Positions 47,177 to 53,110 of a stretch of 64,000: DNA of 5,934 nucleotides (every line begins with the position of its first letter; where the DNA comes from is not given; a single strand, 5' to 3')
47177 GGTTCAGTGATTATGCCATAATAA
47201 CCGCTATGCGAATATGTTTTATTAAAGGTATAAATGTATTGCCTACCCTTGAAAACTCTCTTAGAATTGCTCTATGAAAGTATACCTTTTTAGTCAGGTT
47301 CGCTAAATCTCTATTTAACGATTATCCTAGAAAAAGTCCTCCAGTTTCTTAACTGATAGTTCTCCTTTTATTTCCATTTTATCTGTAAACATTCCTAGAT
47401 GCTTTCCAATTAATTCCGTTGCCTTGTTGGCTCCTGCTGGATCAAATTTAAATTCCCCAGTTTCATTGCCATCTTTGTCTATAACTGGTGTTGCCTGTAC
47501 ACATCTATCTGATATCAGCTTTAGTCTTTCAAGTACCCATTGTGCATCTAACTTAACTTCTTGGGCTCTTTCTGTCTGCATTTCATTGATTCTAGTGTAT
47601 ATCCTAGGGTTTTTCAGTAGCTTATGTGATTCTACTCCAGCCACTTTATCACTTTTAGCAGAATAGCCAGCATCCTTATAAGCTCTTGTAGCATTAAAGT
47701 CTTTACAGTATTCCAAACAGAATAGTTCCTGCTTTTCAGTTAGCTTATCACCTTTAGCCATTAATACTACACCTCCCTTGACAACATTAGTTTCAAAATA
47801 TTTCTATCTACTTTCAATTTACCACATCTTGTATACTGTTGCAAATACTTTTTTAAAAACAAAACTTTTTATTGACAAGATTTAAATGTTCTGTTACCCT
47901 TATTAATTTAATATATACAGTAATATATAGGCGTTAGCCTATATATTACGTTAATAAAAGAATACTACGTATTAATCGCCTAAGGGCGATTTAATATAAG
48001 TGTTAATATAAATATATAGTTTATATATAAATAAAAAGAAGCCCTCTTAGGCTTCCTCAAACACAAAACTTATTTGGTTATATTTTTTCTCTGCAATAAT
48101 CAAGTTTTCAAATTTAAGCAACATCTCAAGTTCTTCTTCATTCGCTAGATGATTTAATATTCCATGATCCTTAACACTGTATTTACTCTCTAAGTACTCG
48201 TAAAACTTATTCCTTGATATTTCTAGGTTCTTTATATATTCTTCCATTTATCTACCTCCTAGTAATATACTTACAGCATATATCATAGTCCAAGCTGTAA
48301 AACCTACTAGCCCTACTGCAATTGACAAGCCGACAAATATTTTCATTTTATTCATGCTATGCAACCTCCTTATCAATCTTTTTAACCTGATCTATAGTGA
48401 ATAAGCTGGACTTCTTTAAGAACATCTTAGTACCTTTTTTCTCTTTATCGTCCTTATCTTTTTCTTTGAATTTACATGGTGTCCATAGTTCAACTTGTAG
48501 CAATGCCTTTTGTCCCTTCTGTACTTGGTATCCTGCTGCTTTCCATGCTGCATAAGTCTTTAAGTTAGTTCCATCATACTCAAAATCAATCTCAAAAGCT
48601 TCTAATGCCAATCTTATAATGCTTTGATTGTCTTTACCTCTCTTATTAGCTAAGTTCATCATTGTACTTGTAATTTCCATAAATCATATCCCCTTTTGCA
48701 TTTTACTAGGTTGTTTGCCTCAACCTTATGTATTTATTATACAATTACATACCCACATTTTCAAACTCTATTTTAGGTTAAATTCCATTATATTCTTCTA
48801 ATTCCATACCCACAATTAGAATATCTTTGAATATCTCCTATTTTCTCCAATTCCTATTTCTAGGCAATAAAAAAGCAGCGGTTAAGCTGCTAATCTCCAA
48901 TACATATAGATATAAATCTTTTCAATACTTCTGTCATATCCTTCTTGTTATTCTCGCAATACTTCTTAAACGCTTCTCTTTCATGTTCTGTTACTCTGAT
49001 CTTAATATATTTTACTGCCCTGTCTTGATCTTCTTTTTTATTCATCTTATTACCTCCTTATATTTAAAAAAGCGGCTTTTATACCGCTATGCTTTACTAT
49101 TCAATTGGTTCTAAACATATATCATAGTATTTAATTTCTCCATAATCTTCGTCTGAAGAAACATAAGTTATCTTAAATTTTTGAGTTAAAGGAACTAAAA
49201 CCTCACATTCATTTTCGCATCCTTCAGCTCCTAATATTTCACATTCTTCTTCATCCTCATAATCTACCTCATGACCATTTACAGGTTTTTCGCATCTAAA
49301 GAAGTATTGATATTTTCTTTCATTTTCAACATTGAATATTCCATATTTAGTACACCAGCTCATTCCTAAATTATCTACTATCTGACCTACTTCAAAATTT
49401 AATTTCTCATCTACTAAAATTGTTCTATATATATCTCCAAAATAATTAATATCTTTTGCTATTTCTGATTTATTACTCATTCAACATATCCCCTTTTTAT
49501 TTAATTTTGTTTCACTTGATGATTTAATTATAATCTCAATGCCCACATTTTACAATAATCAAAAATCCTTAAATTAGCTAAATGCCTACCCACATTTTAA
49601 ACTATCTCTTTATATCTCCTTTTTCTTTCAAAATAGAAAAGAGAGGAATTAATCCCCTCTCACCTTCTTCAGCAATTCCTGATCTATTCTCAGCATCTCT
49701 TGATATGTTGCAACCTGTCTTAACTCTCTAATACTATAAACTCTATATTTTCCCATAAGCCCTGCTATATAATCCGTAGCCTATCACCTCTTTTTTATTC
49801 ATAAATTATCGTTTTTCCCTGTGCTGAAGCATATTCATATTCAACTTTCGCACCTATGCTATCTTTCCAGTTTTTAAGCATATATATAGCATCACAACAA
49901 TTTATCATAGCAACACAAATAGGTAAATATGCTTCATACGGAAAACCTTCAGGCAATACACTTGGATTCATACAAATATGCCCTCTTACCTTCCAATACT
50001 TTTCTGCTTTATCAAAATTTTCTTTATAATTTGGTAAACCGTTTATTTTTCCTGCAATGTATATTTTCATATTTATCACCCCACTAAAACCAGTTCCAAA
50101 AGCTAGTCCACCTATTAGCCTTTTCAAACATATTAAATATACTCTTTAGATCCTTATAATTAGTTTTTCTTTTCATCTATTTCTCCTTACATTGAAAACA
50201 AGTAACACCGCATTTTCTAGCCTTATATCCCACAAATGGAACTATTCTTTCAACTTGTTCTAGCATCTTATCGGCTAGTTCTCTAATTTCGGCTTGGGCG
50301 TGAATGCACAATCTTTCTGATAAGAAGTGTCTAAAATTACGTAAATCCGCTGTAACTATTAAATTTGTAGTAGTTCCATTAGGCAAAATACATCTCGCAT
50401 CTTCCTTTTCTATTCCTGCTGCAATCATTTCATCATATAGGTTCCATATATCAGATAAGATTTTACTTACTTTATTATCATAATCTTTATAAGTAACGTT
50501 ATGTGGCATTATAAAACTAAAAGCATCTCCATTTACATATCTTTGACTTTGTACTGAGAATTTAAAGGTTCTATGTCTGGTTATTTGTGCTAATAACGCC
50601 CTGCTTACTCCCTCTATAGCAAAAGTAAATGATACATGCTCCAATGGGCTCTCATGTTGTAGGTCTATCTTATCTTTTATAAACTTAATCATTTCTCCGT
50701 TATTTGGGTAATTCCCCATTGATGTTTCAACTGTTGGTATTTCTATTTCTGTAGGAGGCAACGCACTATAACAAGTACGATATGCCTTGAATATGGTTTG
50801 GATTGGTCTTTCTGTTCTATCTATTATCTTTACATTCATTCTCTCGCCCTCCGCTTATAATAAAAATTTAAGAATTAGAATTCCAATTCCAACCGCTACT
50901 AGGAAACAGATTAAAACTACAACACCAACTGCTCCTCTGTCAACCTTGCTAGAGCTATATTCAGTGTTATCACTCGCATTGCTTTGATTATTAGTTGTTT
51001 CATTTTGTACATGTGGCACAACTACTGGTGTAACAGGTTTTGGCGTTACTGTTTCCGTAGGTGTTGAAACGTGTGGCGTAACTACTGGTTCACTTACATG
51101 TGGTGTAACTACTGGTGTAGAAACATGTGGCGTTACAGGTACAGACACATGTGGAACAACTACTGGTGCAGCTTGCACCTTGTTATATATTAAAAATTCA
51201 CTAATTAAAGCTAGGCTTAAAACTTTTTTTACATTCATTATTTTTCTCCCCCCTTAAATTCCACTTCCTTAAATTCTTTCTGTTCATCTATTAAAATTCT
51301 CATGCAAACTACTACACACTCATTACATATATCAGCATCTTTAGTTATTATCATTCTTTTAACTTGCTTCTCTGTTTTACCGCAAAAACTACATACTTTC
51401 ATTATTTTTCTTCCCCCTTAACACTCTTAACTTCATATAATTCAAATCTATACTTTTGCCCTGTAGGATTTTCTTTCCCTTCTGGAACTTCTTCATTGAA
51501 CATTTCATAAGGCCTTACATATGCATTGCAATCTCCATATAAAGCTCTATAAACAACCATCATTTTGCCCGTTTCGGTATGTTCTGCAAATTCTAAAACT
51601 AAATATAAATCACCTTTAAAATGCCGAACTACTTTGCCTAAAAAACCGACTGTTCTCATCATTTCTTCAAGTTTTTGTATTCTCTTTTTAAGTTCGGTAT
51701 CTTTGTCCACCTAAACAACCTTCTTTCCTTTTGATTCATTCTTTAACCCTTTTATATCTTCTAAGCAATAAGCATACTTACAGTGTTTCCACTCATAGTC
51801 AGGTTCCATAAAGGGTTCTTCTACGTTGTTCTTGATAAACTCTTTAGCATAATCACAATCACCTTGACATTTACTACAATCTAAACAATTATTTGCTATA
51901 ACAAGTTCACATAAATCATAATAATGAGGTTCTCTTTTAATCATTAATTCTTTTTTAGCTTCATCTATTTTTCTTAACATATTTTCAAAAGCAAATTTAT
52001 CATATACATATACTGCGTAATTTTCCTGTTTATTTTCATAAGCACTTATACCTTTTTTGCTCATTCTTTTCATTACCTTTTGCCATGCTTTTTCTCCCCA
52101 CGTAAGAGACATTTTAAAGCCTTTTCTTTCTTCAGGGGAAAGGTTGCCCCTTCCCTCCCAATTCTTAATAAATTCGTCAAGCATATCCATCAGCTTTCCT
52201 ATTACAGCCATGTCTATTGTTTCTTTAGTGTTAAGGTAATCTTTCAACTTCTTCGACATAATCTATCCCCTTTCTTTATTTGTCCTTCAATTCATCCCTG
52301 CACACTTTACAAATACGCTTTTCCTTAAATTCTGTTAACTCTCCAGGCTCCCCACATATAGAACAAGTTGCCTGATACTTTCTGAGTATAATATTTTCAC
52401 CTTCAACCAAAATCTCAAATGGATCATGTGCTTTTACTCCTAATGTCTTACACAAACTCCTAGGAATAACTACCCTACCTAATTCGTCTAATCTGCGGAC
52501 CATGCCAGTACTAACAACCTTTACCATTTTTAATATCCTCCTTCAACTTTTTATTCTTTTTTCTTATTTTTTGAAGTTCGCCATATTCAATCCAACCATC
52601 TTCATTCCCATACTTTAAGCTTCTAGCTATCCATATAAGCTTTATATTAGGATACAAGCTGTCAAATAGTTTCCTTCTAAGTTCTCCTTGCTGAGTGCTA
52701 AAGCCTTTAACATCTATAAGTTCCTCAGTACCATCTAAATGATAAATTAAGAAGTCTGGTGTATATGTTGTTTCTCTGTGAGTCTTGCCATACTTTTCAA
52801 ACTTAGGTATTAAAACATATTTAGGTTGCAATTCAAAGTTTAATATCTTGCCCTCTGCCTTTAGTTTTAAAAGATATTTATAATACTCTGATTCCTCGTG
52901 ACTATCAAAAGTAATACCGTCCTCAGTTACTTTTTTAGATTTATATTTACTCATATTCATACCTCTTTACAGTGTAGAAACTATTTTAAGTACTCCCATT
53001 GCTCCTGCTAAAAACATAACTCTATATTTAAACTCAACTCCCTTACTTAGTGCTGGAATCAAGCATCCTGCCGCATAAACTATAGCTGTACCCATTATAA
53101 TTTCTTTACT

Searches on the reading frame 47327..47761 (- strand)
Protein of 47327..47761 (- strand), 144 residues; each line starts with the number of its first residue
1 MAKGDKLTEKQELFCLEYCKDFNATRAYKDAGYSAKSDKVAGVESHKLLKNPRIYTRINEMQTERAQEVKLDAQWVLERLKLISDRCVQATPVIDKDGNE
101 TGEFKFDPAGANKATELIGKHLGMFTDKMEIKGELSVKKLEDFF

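Call 55: search_protein_families(library=pfam, proteins=[window:47327-47761:-], max_evalue=0.001)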
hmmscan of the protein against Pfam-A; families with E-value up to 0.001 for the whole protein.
window:47327-47761:- (144 aa): 1 family
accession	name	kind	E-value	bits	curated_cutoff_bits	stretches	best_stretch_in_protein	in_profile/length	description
PF03592.21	Terminase_2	-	1.7e-25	90.8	26.1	1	7-132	1-138/141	Terminase small subunit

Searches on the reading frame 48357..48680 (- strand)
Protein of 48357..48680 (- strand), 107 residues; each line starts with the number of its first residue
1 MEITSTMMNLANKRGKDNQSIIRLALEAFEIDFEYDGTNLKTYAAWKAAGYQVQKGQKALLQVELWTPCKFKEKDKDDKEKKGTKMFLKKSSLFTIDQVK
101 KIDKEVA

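Call 55: search_protein_families(library=pfam, proteins=[window:48357-48680:-], max_evalue=0.001)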
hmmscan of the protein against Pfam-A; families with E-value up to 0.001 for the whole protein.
window:48357-48680:- (107 aa): 1 family
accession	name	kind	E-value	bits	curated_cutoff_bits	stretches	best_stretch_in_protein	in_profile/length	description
PF08401.16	ArdcN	-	7.3e-08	33.1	22.6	1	14-94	40-123/123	N-terminal domain of anti-restriction factor ArdC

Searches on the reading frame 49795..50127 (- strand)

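Call 55: search_protein_families(library=pfam, proteins=[window:49795-50127:-], max_evalue=0.001)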
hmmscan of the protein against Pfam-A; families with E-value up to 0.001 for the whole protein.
window:49795-50127:- (110 aa): 1 family
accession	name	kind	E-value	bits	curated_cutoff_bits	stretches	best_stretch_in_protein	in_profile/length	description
PF14359.12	DUF4406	-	4.9e-36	123.5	22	1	20-109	1-91/91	Domain of unknown function (DUF4406)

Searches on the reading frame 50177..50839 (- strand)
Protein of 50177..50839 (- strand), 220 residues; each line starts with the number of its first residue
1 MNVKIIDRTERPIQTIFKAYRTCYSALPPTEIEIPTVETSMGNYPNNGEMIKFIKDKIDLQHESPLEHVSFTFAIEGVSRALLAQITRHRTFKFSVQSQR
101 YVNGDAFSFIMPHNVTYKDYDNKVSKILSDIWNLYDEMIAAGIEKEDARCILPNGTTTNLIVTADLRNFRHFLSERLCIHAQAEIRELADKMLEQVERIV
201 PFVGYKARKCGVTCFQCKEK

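Call 55: search_protein_families(library=pfam, proteins=[window:50177-50839:-], max_evalue=0.001)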
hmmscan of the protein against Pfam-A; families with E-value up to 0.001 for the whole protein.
window:50177-50839:- (220 aa): 1 family
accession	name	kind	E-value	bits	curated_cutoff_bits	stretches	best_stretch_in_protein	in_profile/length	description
PF02511.20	Thy1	-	9.2e-58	195.6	24.8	1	4-201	1-190/191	Thymidylate synthase complementing protein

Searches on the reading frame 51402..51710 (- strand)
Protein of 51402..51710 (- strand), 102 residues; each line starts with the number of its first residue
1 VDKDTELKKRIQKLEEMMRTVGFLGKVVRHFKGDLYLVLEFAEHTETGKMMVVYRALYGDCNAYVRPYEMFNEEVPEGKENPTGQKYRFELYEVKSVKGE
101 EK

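Call 55: search_protein_families(library=pfam, proteins=[window:51402-51710:-], max_evalue=0.001)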
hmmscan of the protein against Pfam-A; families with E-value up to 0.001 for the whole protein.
window:51402-51710:- (102 aa): 1 family
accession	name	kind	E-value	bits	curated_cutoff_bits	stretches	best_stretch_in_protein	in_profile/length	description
PF07866.17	DUF1653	-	2.3e-22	79.5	23.5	1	27-90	2-61/62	Protein of unknown function (DUF1653)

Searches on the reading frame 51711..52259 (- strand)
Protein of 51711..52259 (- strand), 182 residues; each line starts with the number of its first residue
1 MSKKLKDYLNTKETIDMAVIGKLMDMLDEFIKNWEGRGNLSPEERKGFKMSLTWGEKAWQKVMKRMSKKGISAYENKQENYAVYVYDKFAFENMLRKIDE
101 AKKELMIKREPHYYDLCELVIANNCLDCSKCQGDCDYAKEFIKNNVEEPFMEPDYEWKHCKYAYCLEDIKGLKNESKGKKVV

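Call 55: search_protein_families(library=pfam, proteins=[window:51711-52259:-], max_evalue=0.001)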
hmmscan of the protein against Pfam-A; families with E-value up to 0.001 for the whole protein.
window:51711-52259:- (182 aa): 1 family
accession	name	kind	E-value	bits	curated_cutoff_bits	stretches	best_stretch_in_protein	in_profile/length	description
PF18892.5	DUF5651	-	1.3e-08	35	27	1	112-164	5-53/53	Family of unknown function (DUF5651)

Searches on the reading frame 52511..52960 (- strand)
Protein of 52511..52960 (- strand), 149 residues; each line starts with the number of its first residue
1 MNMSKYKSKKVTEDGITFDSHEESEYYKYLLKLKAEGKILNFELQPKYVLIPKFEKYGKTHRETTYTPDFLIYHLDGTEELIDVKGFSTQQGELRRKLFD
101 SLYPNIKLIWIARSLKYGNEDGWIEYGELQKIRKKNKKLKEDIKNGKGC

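Call 55: search_protein_families(library=pfam, proteins=[window:52511-52960:-], max_evalue=0.001)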
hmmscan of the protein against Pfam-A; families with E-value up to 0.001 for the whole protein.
window:52511-52960:- (149 aa): 1 family
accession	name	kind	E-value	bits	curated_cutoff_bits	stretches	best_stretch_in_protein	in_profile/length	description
PF06356.17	DUF1064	-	2.6e-47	160.5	24.7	1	3-118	1-116/117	Protein of unknown function (DUF1064)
